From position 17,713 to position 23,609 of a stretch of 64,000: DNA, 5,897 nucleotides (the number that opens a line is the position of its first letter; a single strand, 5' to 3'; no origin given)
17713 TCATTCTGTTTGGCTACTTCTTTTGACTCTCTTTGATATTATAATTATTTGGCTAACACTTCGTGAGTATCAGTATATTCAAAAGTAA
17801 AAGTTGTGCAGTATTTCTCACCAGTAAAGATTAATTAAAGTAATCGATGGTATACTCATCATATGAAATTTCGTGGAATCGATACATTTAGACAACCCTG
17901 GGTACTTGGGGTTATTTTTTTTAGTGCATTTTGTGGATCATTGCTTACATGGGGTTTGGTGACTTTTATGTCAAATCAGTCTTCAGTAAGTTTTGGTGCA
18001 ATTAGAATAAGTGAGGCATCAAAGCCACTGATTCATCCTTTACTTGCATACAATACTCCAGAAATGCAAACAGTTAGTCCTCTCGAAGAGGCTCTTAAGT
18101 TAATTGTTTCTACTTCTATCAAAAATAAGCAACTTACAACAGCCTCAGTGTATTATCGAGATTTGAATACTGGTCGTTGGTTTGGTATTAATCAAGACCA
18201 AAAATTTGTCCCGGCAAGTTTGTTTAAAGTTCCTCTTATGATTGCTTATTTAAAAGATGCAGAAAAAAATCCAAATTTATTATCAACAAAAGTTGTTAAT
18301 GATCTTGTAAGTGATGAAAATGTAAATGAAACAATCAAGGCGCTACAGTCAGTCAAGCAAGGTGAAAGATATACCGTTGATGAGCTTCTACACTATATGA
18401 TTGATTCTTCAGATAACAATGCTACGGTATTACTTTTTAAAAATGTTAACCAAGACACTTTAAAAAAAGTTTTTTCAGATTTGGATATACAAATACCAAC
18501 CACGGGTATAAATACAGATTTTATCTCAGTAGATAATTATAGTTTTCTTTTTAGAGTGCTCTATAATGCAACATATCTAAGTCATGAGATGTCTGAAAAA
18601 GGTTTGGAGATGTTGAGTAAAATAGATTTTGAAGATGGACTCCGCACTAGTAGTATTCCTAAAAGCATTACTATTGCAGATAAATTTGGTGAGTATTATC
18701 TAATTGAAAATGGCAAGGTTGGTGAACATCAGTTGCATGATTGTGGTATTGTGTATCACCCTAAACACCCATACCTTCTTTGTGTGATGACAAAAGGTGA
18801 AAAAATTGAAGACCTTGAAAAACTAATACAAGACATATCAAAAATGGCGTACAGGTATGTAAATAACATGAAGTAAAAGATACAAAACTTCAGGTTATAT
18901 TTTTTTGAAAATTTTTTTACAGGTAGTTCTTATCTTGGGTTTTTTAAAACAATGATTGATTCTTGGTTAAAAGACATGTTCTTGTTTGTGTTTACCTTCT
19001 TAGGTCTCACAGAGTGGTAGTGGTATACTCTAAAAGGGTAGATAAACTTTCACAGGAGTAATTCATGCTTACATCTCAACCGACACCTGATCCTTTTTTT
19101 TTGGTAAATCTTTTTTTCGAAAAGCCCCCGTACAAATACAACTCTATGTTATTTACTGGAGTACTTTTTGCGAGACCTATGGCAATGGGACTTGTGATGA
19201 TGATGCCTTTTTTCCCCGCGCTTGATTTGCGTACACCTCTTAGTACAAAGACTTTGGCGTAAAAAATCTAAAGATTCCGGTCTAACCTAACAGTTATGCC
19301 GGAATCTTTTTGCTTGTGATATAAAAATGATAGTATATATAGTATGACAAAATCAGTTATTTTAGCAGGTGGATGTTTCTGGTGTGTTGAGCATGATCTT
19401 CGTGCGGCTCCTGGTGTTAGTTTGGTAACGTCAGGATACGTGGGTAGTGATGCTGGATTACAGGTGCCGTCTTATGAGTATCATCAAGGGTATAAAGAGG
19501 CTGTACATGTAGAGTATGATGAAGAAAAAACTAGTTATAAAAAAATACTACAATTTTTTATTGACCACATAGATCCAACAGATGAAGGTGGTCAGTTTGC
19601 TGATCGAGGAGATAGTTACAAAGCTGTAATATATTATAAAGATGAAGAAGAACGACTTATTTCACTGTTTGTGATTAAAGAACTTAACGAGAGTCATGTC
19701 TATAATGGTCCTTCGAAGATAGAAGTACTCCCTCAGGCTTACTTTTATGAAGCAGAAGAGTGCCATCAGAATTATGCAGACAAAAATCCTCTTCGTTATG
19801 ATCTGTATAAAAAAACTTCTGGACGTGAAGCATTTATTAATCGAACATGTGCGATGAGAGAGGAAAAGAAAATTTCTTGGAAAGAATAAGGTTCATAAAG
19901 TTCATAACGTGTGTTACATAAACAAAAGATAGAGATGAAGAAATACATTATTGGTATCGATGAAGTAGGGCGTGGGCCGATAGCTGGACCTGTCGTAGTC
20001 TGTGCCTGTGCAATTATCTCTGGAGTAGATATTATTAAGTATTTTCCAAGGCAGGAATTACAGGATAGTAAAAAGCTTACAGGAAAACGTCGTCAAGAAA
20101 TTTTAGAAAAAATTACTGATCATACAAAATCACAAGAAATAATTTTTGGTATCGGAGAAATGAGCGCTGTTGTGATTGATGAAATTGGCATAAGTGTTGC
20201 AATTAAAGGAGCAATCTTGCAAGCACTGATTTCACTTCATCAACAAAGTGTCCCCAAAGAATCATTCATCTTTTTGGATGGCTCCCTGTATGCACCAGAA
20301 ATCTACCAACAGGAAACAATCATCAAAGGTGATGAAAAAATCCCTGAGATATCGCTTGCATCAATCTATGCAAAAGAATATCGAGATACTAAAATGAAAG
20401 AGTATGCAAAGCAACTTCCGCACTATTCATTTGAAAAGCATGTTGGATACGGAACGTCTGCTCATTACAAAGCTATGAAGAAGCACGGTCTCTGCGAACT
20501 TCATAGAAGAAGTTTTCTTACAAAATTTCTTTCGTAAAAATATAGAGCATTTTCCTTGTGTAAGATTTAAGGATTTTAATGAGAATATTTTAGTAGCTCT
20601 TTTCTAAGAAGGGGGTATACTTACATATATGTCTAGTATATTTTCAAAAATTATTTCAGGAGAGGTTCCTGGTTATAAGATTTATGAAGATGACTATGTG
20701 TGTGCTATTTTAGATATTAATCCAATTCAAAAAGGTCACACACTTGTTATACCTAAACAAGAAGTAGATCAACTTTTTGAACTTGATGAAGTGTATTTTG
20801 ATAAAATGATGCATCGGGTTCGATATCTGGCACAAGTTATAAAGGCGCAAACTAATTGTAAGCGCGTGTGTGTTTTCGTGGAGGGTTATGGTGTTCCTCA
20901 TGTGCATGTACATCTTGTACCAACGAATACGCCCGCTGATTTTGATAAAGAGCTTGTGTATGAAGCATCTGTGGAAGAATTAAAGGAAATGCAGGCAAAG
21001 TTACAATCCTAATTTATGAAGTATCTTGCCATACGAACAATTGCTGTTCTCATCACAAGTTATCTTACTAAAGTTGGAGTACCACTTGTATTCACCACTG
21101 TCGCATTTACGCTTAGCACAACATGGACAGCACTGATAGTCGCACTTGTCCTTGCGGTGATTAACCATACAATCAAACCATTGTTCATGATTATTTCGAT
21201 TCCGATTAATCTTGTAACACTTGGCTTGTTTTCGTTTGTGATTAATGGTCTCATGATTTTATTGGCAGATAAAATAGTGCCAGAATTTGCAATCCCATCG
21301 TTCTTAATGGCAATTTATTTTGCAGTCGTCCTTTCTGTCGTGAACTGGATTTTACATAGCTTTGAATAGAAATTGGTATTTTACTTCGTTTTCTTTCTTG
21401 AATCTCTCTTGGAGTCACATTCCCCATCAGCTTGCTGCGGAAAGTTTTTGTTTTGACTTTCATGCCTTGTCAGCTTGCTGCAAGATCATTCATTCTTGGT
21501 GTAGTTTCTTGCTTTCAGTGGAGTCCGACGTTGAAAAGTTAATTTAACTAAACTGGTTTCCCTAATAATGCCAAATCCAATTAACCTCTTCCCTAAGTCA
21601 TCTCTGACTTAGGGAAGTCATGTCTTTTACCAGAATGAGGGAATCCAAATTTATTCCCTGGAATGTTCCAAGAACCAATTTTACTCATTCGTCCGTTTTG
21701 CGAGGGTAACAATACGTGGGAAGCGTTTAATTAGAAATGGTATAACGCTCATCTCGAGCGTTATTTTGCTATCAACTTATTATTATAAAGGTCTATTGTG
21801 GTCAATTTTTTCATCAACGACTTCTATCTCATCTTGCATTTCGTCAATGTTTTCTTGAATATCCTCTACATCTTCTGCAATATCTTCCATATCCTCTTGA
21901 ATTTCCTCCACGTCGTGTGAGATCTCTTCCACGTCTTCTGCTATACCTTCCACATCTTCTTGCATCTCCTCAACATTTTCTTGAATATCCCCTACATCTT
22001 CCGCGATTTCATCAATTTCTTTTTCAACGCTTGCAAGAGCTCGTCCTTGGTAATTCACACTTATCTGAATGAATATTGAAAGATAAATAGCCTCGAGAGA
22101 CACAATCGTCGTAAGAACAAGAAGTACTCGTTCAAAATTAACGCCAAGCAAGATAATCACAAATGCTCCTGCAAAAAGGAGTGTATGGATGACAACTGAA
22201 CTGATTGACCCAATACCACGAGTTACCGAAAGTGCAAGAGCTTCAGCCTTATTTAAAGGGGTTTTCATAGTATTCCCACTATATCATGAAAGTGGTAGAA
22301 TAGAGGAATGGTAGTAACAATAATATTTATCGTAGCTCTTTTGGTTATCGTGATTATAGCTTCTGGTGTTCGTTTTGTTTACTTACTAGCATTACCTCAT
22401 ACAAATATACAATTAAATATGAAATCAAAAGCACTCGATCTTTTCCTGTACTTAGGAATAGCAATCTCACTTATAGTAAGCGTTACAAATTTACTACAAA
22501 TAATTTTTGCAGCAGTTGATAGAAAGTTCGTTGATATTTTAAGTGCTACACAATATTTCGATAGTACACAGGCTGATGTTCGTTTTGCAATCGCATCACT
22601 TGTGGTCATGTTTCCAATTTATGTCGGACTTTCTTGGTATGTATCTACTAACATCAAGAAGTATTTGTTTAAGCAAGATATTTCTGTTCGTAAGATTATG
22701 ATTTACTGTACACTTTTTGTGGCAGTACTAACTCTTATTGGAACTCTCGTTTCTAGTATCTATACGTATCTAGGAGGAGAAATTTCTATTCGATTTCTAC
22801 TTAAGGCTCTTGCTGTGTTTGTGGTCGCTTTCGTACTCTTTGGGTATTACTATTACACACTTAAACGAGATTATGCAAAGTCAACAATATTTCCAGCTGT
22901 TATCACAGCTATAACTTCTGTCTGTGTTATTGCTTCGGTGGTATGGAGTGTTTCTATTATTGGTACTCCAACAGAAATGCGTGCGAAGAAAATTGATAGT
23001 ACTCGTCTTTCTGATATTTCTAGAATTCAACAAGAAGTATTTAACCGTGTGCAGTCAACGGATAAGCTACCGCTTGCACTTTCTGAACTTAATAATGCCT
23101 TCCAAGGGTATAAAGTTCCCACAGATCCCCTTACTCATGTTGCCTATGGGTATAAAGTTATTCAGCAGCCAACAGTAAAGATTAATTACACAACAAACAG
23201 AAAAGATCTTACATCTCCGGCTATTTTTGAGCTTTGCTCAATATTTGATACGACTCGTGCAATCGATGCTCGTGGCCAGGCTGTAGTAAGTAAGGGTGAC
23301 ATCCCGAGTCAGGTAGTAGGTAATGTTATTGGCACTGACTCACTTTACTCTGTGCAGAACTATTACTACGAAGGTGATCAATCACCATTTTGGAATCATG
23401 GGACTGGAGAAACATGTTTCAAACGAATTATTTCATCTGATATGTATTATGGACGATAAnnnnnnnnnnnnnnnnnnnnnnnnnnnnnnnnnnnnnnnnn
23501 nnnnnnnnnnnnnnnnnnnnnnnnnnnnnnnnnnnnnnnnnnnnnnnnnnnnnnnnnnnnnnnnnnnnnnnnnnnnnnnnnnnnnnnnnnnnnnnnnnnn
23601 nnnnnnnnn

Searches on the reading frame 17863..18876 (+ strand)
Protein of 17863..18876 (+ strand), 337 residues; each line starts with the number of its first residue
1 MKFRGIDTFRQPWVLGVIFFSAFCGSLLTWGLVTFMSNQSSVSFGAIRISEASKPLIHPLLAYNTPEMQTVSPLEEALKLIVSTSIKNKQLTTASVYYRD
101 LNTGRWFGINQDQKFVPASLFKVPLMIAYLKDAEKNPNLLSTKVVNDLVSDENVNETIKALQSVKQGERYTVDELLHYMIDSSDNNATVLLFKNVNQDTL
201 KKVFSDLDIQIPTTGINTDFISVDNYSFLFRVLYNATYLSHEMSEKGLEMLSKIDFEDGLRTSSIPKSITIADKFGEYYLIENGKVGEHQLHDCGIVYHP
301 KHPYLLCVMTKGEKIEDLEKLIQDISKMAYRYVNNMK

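Call 108: search_protein_families(library=pfam, proteins=[window:17863-18876:+], max_evalue=0.00001)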
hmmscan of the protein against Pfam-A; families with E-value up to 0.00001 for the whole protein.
window:17863-18876:+ (337 aa): 1 family
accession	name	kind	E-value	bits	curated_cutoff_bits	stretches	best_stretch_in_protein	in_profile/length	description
PF13354.11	Beta-lactamase2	-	1e-37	130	22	1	95-310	1-214/214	Beta-lactamase enzyme family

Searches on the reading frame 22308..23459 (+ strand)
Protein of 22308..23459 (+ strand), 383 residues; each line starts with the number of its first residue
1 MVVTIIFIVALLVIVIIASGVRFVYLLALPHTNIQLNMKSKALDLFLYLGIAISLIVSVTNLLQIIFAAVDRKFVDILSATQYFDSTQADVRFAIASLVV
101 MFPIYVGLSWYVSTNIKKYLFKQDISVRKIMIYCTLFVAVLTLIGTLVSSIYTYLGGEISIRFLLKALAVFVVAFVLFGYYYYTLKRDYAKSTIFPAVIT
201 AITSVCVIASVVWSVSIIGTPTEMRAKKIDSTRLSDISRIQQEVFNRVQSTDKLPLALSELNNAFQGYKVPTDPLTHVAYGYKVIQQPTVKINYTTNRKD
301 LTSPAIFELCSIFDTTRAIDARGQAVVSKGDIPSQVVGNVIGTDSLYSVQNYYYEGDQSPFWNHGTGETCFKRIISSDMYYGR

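Call 108: search_protein_families(library=pfam, proteins=[window:22308-23459:+], max_evalue=0.00001)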
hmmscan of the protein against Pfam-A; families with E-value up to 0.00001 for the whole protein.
window:22308-23459:+ (383 aa): 1 family
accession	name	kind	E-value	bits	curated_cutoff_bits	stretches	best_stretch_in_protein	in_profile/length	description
PF18920.5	DUF5671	-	5.6e-15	55.8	28.4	1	44-180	1-131/132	Domain of unknown function (DUF5671)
